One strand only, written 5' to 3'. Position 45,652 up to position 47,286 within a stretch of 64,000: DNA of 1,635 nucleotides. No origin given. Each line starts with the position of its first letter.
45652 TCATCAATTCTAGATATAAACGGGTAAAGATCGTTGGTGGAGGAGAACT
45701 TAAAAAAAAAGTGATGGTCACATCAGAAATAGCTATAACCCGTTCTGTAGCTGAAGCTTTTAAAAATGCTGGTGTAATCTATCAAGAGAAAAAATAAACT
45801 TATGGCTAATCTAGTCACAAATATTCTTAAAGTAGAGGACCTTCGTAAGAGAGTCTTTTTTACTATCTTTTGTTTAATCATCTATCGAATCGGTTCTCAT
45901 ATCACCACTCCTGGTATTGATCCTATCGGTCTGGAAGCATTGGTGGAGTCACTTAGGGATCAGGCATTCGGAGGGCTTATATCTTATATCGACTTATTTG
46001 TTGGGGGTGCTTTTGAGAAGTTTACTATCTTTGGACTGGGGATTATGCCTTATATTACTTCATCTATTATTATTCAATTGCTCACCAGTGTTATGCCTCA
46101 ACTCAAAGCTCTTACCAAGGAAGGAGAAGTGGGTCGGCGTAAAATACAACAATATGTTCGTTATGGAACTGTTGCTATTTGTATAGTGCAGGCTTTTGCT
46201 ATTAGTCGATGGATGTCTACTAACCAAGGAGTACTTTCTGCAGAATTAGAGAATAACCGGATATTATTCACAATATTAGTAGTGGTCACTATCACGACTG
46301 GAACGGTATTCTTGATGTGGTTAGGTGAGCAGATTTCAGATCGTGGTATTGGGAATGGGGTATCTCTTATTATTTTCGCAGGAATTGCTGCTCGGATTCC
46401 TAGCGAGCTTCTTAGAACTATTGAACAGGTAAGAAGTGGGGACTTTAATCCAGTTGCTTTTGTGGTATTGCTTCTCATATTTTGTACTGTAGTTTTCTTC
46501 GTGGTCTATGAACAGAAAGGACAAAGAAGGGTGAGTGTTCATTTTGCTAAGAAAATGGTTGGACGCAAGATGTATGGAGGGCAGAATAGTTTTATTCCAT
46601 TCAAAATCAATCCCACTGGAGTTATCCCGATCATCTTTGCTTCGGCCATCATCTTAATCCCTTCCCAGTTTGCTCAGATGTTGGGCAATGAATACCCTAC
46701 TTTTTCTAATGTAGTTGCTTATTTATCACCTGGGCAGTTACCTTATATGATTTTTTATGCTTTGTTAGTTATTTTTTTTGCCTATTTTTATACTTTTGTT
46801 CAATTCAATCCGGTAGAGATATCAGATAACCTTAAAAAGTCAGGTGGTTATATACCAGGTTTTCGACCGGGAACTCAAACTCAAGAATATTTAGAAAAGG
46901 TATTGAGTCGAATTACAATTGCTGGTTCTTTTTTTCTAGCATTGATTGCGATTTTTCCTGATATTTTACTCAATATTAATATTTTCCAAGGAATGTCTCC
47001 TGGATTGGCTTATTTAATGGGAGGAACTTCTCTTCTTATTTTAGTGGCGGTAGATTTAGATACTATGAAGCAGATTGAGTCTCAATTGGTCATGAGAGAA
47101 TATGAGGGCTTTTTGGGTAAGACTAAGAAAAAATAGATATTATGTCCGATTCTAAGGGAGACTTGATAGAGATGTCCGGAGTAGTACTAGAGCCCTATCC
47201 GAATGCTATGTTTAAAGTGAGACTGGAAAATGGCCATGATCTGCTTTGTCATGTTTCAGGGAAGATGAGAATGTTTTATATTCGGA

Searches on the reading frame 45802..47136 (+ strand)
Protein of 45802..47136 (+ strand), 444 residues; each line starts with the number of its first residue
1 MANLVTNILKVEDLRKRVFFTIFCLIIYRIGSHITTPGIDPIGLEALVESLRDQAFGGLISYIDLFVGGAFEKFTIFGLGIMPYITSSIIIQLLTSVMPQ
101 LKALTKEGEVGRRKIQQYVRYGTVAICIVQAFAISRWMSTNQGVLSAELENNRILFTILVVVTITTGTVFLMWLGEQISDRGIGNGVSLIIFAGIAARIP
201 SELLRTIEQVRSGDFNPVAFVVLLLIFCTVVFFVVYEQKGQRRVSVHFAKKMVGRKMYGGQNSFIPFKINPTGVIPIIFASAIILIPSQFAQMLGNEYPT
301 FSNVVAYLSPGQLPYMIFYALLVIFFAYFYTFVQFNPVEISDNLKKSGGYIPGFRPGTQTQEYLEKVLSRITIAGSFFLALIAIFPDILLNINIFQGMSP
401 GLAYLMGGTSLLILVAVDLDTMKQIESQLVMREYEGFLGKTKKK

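Call 24: find_homologous_proteins(query=window:45802-47136:+, max_evalue=1e-30)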
Query window:45802-47136:+ (444 aa): 8000 proteins with E <= 1e-30 among 8000 candidates; the best 120 are listed.
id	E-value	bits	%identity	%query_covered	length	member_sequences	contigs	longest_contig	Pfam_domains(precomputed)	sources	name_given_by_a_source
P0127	1.7e-283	958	100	100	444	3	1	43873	PF00344.26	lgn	-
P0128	1.0e-257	873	88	100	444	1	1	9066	PF00344.26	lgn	-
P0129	5.7e-255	864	88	100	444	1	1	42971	PF00344.26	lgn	-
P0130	4.5e-225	766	77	100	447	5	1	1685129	PF00344.26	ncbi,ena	-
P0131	3.9e-223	759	74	100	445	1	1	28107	PF00344.26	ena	-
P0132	2.6e-220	750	75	100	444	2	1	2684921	PF00344.26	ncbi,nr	ncbi:protein translocase subunit SecY [Spirochaetota bacterium]|nr:protein translocase subunit SecY 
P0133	6.6e-207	706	70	99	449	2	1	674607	PF00344.26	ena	-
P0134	7.5e-207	706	70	99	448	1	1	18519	PF00344.26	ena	-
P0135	1.2e-206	705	69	100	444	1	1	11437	PF00344.26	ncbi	-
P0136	2.6e-205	700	70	99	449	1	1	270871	PF00344.26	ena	-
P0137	1.0e-202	692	69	99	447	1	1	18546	PF00344.26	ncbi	-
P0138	7.8e-202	689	67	100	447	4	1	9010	PF00344.26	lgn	-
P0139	2.5e-200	684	66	100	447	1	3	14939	PF00344.26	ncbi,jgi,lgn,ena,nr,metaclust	ncbi:MAG: preprotein translocase subunit SecY [Spirochaetes bacterium GWF1_41_5]|nr:MAG: preprotein 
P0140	6.6e-200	683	68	100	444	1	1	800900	PF00344.26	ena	-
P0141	5.9e-199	680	68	100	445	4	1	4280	PF00344.26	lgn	-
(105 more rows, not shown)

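Call 25: find_encoding_contigs(protein=P0127, flank=10000, max_places=10)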
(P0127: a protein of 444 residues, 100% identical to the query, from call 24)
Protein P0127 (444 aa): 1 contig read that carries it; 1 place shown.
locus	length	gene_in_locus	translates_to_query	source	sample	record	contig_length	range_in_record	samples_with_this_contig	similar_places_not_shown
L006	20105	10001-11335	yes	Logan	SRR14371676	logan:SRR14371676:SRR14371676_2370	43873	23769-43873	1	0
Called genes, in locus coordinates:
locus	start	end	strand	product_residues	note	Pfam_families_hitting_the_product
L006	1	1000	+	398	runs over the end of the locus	PF00009:GTP_EFTU, PF03144:GTP_EFTU_D2, PF03143:GTP_EFTU_D3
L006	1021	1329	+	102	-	PF00338:Ribosomal_S10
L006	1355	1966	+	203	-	PF00297:Ribosomal_L3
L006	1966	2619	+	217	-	PF00573:Ribosomal_L4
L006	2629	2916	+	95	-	PF00276:Ribosomal_L23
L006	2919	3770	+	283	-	PF00181:Ribosomal_L2_N, PF03947:Ribosomal_L2_C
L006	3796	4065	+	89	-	PF00203:Ribosomal_S19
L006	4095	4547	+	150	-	PF00237:Ribosomal_L22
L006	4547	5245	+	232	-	PF07650:KH_2, PF00189:Ribosomal_S3_C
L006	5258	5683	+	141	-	PF00252:Ribosomal_L16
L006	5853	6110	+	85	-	PF00366:Ribosomal_S17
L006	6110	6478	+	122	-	PF00238:Ribosomal_L14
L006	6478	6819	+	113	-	PF00467:KOW (weak), PF17136:ribosomal_L24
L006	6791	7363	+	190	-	PF00281:Ribosomal_L5, PF00673:Ribosomal_L5_C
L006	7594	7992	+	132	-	PF00410:Ribosomal_S8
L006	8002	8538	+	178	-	PF00347:Ribosomal_L6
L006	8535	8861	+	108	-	PF00861:Ribosomal_L18p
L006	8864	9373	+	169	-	PF00333:Ribosomal_S5, PF03719:Ribosomal_S5_C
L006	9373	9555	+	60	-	PF00327:Ribosomal_L30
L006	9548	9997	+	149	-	PF00828:Ribosomal_L27A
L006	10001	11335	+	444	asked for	PF00344:SecY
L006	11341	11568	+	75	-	PF01176:eIF-1a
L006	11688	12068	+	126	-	PF00416:Ribosomal_S13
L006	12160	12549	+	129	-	PF00411:Ribosomal_S11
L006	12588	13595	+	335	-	PF01193:RNA_pol_L, PF01000:RNA_pol_A_bac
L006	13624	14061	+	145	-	PF01196:Ribosomal_L17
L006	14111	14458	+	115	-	-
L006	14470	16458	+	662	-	PF17764:PriA_3primeBD, PF00270:DEAD, PF04851:ResIII, PF00271:Helicase_C (weak), PF18319:Zn_ribbon_PriA, PF00271:Helicase_C, PF18074:PriA_C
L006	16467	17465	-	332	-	PF20030:bpMoxR (weak), PF07726:AAA_3, PF07728:AAA_5, PF17863:AAA_lid_2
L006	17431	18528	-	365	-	PF00483:NTP_transferase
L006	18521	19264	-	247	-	PF01715:IPPT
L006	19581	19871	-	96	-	-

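Call 35: find_encoding_contigs(protein=P0129, flank=10000, max_places=4)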
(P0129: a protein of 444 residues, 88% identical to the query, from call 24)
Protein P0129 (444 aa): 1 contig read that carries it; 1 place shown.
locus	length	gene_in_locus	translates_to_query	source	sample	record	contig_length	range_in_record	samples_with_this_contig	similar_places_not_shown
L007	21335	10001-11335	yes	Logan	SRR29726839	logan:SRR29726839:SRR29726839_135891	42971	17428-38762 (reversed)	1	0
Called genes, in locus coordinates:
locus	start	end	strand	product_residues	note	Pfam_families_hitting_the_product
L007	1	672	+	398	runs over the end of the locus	PF00009:GTP_EFTU, PF03144:GTP_EFTU_D2, PF03143:GTP_EFTU_D3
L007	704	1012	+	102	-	PF00338:Ribosomal_S10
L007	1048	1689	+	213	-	PF00297:Ribosomal_L3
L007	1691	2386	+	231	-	PF00573:Ribosomal_L4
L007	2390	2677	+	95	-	PF00276:Ribosomal_L23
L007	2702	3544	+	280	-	PF00181:Ribosomal_L2_N, PF03947:Ribosomal_L2_C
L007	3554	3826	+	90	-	PF00203:Ribosomal_S19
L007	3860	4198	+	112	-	PF00237:Ribosomal_L22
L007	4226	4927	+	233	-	PF07650:KH_2, PF00189:Ribosomal_S3_C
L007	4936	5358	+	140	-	PF00252:Ribosomal_L16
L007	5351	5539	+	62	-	PF00831:Ribosomal_L29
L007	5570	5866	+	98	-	PF00366:Ribosomal_S17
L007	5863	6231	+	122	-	PF00238:Ribosomal_L14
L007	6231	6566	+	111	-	PF17136:ribosomal_L24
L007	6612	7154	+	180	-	PF00281:Ribosomal_L5, PF00673:Ribosomal_L5_C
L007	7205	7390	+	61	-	PF00253:Ribosomal_S14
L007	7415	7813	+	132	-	PF00410:Ribosomal_S8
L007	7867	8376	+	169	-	PF00347:Ribosomal_L6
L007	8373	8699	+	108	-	PF00861:Ribosomal_L18p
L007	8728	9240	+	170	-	PF00333:Ribosomal_S5, PF03719:Ribosomal_S5_C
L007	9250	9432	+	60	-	PF00327:Ribosomal_L30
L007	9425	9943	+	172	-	PF00828:Ribosomal_L27A (weak)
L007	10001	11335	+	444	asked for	PF00344:SecY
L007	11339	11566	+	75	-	PF01176:eIF-1a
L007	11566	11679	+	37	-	PF00444:Ribosomal_L36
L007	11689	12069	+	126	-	PF00416:Ribosomal_S13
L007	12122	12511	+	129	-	PF00411:Ribosomal_S11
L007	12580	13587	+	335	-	PF01193:RNA_pol_L, PF01000:RNA_pol_A_bac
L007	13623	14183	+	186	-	PF01196:Ribosomal_L17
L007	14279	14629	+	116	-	PF21157:DksA_N (weak), PF01258:zf-dskA_traR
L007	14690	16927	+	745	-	PF17764:PriA_3primeBD, PF00270:DEAD, PF04851:ResIII, PF18319:Zn_ribbon_PriA, PF00271:Helicase_C, PF18074:PriA_C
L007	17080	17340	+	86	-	-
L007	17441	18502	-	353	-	PF00493:MCM (faint), PF20030:bpMoxR (weak), PF00158:Sigma54_activat (faint), PF07726:AAA_3, PF07728:AAA_5, PF17863:AAA_lid_2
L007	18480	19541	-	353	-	PF00483:NTP_transferase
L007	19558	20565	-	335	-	PF01715:IPPT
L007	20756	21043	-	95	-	-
